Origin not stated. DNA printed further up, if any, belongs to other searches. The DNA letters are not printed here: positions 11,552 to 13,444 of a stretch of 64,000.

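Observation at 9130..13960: Putative integrated plasmid/virus-like element carrying an SF3-like P-loop replication protein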

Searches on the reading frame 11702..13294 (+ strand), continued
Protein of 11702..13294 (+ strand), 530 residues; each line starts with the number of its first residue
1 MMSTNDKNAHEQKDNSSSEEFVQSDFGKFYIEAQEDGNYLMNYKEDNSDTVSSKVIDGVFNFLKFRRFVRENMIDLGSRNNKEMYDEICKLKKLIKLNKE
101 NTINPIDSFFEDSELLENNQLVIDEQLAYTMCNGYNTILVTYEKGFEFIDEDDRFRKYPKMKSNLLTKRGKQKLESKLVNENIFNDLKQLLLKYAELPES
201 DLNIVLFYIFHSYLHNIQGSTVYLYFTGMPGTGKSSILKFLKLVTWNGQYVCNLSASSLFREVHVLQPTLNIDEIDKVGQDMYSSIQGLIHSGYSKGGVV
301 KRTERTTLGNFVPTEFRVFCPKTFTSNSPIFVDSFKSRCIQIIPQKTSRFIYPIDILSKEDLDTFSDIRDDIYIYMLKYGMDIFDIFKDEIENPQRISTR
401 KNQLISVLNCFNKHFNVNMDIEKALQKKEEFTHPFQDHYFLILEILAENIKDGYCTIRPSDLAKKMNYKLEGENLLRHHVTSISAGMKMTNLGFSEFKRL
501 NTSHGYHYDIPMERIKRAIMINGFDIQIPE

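Call 68: search_protein_families(library=pfam, proteins=[P0139, P0140, P0141, P0143, P0146, P0149, P0150, P0159, P0144, P0154], max_evalue=0.001)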
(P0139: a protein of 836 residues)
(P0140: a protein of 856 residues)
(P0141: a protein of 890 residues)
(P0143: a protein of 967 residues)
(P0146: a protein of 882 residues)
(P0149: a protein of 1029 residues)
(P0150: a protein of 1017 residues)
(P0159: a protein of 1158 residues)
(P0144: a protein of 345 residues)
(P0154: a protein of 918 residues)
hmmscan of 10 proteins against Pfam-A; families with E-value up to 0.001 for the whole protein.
P0139 (836 aa): 0 families

P0140 (856 aa): 0 families

P0141 (890 aa): 0 families

P0143 (967 aa): 0 families

P0146 (882 aa): 2 families
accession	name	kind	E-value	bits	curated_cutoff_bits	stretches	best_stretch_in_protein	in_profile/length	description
PF19263.5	DUF5906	-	9.4e-15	55.7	27.6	1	507-612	2-110/114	Family of unknown function (DUF5906)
PF08706.16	D5_N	-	9.9e-13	49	22.4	1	368-477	52-144/145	D5 N terminal like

P0149 (1029 aa): 1 family
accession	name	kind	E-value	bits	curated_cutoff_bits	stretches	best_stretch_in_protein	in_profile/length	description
PF00493.29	MCM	-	2.3e-15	56.7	23.3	1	515-707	16-204/224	MCM P-loop domain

P0150 (1017 aa): 1 family
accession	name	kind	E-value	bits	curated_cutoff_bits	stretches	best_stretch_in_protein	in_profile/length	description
PF00493.29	MCM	-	1.1e-15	57.8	23.3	1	510-701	17-204/224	MCM P-loop domain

P0159 (1158 aa): 0 families

P0144 (345 aa): 0 families

P0154 (918 aa): 0 families

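Call 69: search_protein_families(library=pfam, proteins=[P0166, P0171, P0173, P0181, P0187, P0198, P0202, P0205, P0211, P0245], max_evalue=0.001)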
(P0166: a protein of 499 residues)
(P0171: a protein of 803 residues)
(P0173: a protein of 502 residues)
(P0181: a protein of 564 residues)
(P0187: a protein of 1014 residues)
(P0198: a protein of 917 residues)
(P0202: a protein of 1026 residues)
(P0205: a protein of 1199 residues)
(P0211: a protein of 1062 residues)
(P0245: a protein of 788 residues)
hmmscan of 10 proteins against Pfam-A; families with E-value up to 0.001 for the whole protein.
P0166 (499 aa): 0 families

P0171 (803 aa): 0 families

P0173 (502 aa): 2 families
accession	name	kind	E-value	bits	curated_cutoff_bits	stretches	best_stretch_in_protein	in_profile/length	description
PF00493.29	MCM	-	0.00029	20.5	23.3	0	182-213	59-90/224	MCM P-loop domain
PF00910.28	RNA_helicase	-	0.0004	21.3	21.5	1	184-268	2-90/105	RNA helicase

P0181 (564 aa): 0 families

P0187 (1014 aa): 5 families
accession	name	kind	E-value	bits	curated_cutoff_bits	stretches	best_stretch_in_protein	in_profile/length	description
PF13155.12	Toprim_2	-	9.1e-11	42.4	22.1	1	233-318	1-87/88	Toprim-like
PF13362.12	Toprim_3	-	1.5e-09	38.6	27.2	1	232-323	2-93/95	Toprim domain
PF08275.17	DNAG_N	-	3.7e-08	34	26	1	113-224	6-124/128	DNA primase catalytic core, N-terminal domain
PF13662.12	Toprim_4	-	2.2e-06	28.2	25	1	230-302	1-78/85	Toprim domain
PF01751.28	Toprim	-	0.0005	20.6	23.1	0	231-297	1-79/96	Toprim domain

P0198 (917 aa): 1 family
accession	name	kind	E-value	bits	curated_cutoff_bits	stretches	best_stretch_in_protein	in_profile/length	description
PF01807.25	Zn_ribbon_DnaG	-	9.3e-07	29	24.9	1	261-333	35-96/98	CHC2 zinc finger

P0202 (1026 aa): 4 families
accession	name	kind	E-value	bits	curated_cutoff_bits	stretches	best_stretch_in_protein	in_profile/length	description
PF08275.17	DNAG_N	-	6.9e-10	39.5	26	1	115-231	4-126/128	DNA primase catalytic core, N-terminal domain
PF13155.12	Toprim_2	-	8.8e-10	39.3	22.1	1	238-323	1-86/88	Toprim-like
PF13362.12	Toprim_3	-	1.3e-05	25.9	27.2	1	237-326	2-90/95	Toprim domain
PF13662.12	Toprim_4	-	0.00062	20.4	25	0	236-311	2-82/85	Toprim domain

P0205 (1199 aa): 1 family
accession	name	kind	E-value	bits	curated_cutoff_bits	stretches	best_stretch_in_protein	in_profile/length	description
PF21686.3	LigD_Prim-Pol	-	0.00073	19.6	27.4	0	19-87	97-166/254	LigD, primase-polymerase domain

P0211 (1062 aa): 5 families
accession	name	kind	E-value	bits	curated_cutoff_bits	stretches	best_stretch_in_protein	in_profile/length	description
PF13155.12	Toprim_2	-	6.3e-12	46.1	22.1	1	257-342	1-87/88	Toprim-like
PF13362.12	Toprim_3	-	3.6e-11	43.8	27.2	1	256-347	2-93/95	Toprim domain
PF01751.28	Toprim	-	2.8e-07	31.1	23.1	1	256-333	2-95/96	Toprim domain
PF08275.17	DNAG_N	-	5.2e-07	30.3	26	1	122-196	8-84/128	DNA primase catalytic core, N-terminal domain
PF13662.12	Toprim_4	-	9.1e-07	29.5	25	1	255-332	2-84/85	Toprim domain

P0245 (788 aa): 1 family
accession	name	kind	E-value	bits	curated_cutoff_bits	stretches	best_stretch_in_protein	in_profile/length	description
PF13401.12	AAA_22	-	0.00013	22.7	27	0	447-467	8-28/130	AAA domain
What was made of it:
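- On Superfamily 3 helicase / D5-like primase-helicase: One relative gives RNA_helicase at 4e-4, below the cutoff (call 69).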

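Call 78: predict_structure(alignment_id=A5)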
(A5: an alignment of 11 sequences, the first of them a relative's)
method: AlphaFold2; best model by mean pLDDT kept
length: 839 residues; sequences in the alignment: 11
mean_pLDDT: 65.2   pTM: 0.38
mean pLDDT of the five models: 65.2, 64.3, 64.2, 63.1, 60.1
residues with pLDDT >= 90: 81; 70-90: 341; 50-70: 166; < 50: 251
segments of 3 or more residues with pLDDT < 50: 1-52, 270-272, 287-290, 322-342, 344-366, 399-428, 439-443, 460-471, 554-638, 736-739, 779-784
pLDDT, mean of each block of 10 residues (from residue 1): 39 41 30 35 33 68 83 83 92 85 74 82 87 91 86 65 59 63 75 85 68 65 85 79 84 77 71 62 60 77 85 84 41 37 39 37 49 64 71 61 37 35 43 52 58 57 39 75 90 94 88 87 63 62 75 45 26 30 40 42 34 35 32 43 65 74 78 89 88 76 61 86 88 56 74 89 88 72 59 85 80 84 86 67
secondary structure, 60 per line:
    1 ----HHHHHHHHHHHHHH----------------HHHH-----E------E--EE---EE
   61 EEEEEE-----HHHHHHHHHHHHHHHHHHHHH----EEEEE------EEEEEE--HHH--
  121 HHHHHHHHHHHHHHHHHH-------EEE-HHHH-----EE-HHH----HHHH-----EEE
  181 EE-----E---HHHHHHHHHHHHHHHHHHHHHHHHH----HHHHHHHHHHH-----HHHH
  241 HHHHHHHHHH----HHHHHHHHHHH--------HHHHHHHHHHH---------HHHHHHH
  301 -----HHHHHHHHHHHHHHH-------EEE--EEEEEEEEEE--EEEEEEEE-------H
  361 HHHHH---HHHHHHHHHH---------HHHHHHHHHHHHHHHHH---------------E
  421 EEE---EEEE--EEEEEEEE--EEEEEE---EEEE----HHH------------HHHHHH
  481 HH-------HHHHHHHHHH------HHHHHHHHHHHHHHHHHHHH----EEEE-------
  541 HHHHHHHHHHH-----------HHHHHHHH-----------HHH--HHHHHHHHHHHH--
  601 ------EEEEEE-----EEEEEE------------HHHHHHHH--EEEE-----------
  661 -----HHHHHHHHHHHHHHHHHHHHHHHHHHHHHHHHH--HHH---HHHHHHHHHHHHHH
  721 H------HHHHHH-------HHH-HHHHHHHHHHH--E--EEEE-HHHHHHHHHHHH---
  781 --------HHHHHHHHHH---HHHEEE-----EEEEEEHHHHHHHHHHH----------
elements in order (helices of 4 or more, strands of 3 or more residues): H5-18 H35-38 E59-66 H72-92 E97-101 E108-113 H121-138 E146-148 H150-153 H169-172 E178-182 H192-216 H221-231 H237-250 H255-265 H274-284 H294-300 H306-320 E328-330 E333-342 E345-352 H360-365 H369-378 H388-404 E420-423 E427-430 E433-440 E443-448 E452-455 H475-482 H490-499 H506-525 E530-533 H541-551 H563-570 H587-598 E607-612 E618-623 H636-643 E646-649 H666-698 H707-721 H728-733 H745-755 E761-764 H766-777 H789-798 E805-807 E813-818 H819-829
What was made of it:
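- On Superfamily 3 helicase / D5-like primase-helicase: The model's P-loop core has pLDDT below 50 (call 78).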

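Call 80: fold_search(model_id=the predicted structure, library=pdb)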
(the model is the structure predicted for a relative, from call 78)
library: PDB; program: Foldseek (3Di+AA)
matches with E <= 10: 283; with E <= 0.001: 0
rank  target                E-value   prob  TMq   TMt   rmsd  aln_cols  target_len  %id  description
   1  8ww7_I                3.8e-03  0.60  0.15  0.15  35.1       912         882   11  Structure of AMPPNP-Form AsfvPrimPol Dodecamer (released 2025-04-30)
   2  8ww7_J                7.3e-03  0.77  0.19  0.18  33.6       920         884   11  Structure of AMPPNP-Form AsfvPrimPol Dodecamer (released 2025-04-30)
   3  9ivf_A                2.1e-02  0.75  0.19  0.23  22.6       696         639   11  Structure of Full-Length AsfvPrimPol with polyT DNA (released 2025-12-24)
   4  6sa0_A                2.8e-02  1.00  0.11  0.25   6.2       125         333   15  Ternary complex of Prim-PolC from Mycobacterium smegmatis with 2nt gapped DNA and UpNHpp (released 2020-11-18)
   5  9iwa_C                2.9e-02  0.35  0.16  0.16  33.8       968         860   10  Structure of apo AsfvPrimPol with dodecamer (released 2025-12-24)
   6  7nqd_A                3.5e-02  1.00  0.10  0.34   9.7       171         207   13  Prim-Pol Domain of CRISPR-associated Prim-Pol (CAPP) from Marinitoga sp. 1137 (released 2022-05-04)
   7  7jgr_A                4.4e-02  0.38  0.10  0.17  19.8       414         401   10  Structure of Drosophila ORC bound to DNA (84 bp) and Cdc6 (released 2020-09-09)
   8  6j5t_C                4.8e-02  0.25  0.09  0.10  23.9       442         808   13  Reconstitution and structure of a plant NLR resistosome conferring immunity (released 2019-03-20)
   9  6sa1_A                5.0e-02  0.99  0.10  0.22   7.5       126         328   15  Post catalytic complex of Prim-PolC from Mycobacterium smegmatis with gapped DNA and 3'-dUTP (released 2020-11-18)
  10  5op0_B                6.3e-02  0.98  0.10  0.21   8.3       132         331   14  Structure of Prim-PolC from Mycobacterium smegmatis (released 2017-11-15)
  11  5op0_A                7.6e-02  0.98  0.10  0.21   8.3       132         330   14  Structure of Prim-PolC from Mycobacterium smegmatis (released 2017-11-15)
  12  6sa1_D                9.5e-02  1.00  0.10  0.24   6.7       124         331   14  Post catalytic complex of Prim-PolC from Mycobacterium smegmatis with gapped DNA and 3'-dUTP (released 2020-11-18)
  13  3h20                  1.2e-01  0.85  0.12  0.30  15.6       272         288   10  Crystal structure of primase RepB' (released 2009-04-28)
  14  7jpo_D                1.4e-01  0.16  0.09  0.16  22.0       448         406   12  ORC-O1AAA: Human Origin Recognition Complex (ORC) with dynamic/unresolved ORC2 WH (released 2020-09-02)
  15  7jpq_D                1.5e-01  0.16  0.08  0.15  21.0       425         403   12  ORC-O2-5: Human Origin Recognition Complex (ORC) with subunits 2,3,4,5 (released 2020-09-02)
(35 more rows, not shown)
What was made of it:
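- On Superfamily 3 helicase / D5-like primase-helicase: PDB: ASFV PrimPol at 3.8e-3; D5/E5, ORC and MCM weaker (call 80).
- Fold matches are to ASFV PrimPol, Prim-PolC, CAPP and RepB' (call 80).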

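Call 85: search_protein_families(library=phrogs, proteins=[L007:11032-11490:+, L007:12031-12423:+], max_evalue=0.01)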
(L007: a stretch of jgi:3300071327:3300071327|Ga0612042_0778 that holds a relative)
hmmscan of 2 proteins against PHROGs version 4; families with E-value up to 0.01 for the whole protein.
L007:11032-11490:+ (152 aa): 11 families
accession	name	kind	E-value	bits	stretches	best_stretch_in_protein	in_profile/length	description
phrog_3855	-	DNA, RNA and nucleotide metabolism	8.5e-05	24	1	107-144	64-101/115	HTH DNA binding protein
phrog_15092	-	unknown function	0.00022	22.3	1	105-150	55-99/166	-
phrog_11108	-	unknown function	0.00031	21.7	1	95-149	37-90/180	-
phrog_8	-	transcription regulation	0.00037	21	1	62-146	40-113/346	transcriptional regulator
phrog_3910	-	transcription regulation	0.0004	20.5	1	86-150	53-113/356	transcriptional regulator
phrog_2308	-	unknown function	0.00089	20.4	1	109-149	3-43/138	-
phrog_125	-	DNA, RNA and nucleotide metabolism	0.0025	18.4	1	76-147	136-204/254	DNA invertase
phrog_2159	-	DNA, RNA and nucleotide metabolism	0.0031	17.9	0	114-148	171-206/365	ParB-like partition protein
phrog_20467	-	DNA, RNA and nucleotide metabolism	0.0033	18.3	0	108-150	64-106/112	HNH endonuclease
phrog_6081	-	unknown function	0.0044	17.6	1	80-148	29-94/169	-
phrog_7168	-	DNA, RNA and nucleotide metabolism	0.0045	17.5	1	65-146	187-263/284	homing endonuclease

L007:12031-12423:+ (130 aa): 1 family
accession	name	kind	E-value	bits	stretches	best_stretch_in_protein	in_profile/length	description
phrog_13093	-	unknown function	0.0097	16.9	0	72-108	13-48/50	-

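Call 86: find_encoding_contigs(protein=P0017, flank=10000, max_places=2)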
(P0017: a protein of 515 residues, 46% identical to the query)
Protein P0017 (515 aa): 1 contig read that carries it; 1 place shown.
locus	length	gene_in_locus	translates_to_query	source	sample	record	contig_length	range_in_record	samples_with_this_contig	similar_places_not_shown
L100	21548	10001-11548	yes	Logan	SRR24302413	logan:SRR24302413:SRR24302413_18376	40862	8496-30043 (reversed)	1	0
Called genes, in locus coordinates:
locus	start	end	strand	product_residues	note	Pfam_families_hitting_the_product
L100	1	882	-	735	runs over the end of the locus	PF11617:Cu-binding_MopE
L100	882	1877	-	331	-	PF11617:Cu-binding_MopE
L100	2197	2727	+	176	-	PF00160:Pro_isomerase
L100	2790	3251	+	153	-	PF00383:dCMP_cyt_deam_1, PF14437:MafB19-deam, PF14439:Bd3614-deam (weak)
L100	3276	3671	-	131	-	PF04472:SepF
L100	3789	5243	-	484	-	-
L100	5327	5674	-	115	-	-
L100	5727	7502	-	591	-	PF23613:ELP3_N, PF04055:Radical_SAM, PF16199:Radical_SAM_C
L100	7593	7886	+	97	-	PF01157:Ribosomal_L21e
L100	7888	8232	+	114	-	PF03874:RNA_pol_Rpb4 (weak)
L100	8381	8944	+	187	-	PF04919:DUF655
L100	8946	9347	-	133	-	-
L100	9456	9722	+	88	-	-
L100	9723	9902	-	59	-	PF13091:PLDc_2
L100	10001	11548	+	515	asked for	PF02899:Phage_int_SAM_1 (faint), PF00589:Phage_integrase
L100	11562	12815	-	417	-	-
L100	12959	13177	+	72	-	-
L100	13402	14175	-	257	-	PF12869:tRNA_anti-like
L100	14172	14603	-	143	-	-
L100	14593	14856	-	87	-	-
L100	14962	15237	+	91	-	-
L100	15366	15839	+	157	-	-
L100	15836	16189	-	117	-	-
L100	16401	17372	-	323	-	PF13481:AAA_25, PF06745:ATPase (weak)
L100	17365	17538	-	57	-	-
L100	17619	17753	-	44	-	-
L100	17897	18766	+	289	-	-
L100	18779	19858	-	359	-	PF13091:PLDc_2, PF00614:PLDc (faint), PF07894:SACK1 (weak), PF13091:PLDc_2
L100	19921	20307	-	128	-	PF00293:NUDIX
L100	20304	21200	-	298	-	-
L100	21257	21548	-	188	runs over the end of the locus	PF02224:Cytidylate_kin (faint), PF13189:Cytidylate_kin2, PF13238:AAA_18, PF13671:AAA_33 (faint), PF01202:SKI (weak), PF13207:AAA_17 (weak)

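Call 87: find_encoding_contigs(protein=P0018, flank=10000, max_places=2)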
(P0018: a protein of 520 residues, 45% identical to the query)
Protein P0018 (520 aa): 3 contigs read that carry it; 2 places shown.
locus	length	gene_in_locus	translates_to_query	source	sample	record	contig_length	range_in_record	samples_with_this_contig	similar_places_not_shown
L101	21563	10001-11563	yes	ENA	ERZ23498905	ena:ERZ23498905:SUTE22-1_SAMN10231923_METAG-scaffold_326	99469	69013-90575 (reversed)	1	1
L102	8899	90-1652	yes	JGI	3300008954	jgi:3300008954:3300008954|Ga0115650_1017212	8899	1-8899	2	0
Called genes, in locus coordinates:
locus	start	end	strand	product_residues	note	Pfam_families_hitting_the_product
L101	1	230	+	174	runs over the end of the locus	-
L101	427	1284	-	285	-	-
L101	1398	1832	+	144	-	-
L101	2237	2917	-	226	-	PF01479:S4, PF00849:PseudoU_synth_2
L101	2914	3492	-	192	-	PF01997:Translin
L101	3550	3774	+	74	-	PF01423:LSM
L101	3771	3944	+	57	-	PF01907:Ribosomal_L37e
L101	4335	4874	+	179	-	-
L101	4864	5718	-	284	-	PF07885:Ion_trans_2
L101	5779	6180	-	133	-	PF08570:DUF1761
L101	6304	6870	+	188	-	PF03876:SHS2_Rpb7-N, PF00575:S1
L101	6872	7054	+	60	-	PF06093:Spt4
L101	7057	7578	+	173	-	PF01282:Ribosomal_S24e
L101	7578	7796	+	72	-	PF01599:Ribosomal_S27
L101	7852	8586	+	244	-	-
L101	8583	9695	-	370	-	PF00091:Tubulin, PF12327:FtsZ_C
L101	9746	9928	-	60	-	PF13091:PLDc_2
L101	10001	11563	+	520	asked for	PF00589:Phage_integrase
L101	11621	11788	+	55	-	-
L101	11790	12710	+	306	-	PF04011:LemA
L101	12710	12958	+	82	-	PF13392:HNH_3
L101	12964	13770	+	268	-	PF07460:NUMOD3 (faint)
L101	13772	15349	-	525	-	PF05345:He_PIG (weak)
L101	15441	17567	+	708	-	PF18911:PKD_4 (faint), PF17892:Cadherin_5 (faint), PF05345:He_PIG (weak), PF17963:Big_9, PF05048:NosD (weak), PF13229:Beta_helix, PF05048:NosD, PF13229:Beta_helix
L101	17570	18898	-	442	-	PF03237:Terminase_6N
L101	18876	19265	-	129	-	-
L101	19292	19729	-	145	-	-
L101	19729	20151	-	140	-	-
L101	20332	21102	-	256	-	-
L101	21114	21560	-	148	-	PF27228:MTBMA_p00010_2nd (weak)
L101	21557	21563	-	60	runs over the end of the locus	-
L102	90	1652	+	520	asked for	PF00589:Phage_integrase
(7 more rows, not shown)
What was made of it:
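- The same integrase clade and the same PLD target are used by an element that encodes a large terminase (L101, call 87).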

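Call 88: find_encoding_contigs(protein=P0020, flank=10000, max_places=2)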
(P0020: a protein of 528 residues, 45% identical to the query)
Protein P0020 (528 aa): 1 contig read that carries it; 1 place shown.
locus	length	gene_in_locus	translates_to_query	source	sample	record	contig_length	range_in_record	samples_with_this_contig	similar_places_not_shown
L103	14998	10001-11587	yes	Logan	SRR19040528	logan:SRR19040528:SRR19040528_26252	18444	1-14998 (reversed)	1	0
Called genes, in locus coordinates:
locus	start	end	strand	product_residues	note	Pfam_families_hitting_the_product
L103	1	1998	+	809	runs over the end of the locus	-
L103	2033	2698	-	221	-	PF01966:HD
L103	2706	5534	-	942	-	PF00133:tRNA-synt_1, PF09334:tRNA-synt_1g (weak), PF00133:tRNA-synt_1 (weak), PF09334:tRNA-synt_1g (weak), PF08264:Anticodon_1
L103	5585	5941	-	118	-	-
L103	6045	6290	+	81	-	-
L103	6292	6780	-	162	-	-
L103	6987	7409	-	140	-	-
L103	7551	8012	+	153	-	PF13420:Acetyltransf_4, PF00583:Acetyltransf_1 (weak), PF13508:Acetyltransf_7 (weak)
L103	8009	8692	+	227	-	PF00702:Hydrolase, PF12710:HAD, PF13419:HAD_2 (weak), PF08282:Hydrolase_3 (weak)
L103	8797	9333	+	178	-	PF01909:NTP_transf_2, PF18765:Polbeta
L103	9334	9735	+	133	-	-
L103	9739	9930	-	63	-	PF13091:PLDc_2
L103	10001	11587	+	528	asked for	PF00589:Phage_integrase, PF13384:HTH_23 (faint), PF19610:DUF6115 (faint)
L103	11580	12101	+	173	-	PF11300:DUF3102 (weak)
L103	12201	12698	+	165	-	-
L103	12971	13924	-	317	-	-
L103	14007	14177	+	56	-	-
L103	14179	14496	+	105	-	PF01844:HNH, PF14279:HNH_5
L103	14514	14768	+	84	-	-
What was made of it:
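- The same integrase clade is spread over several element types (calls 86-88).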
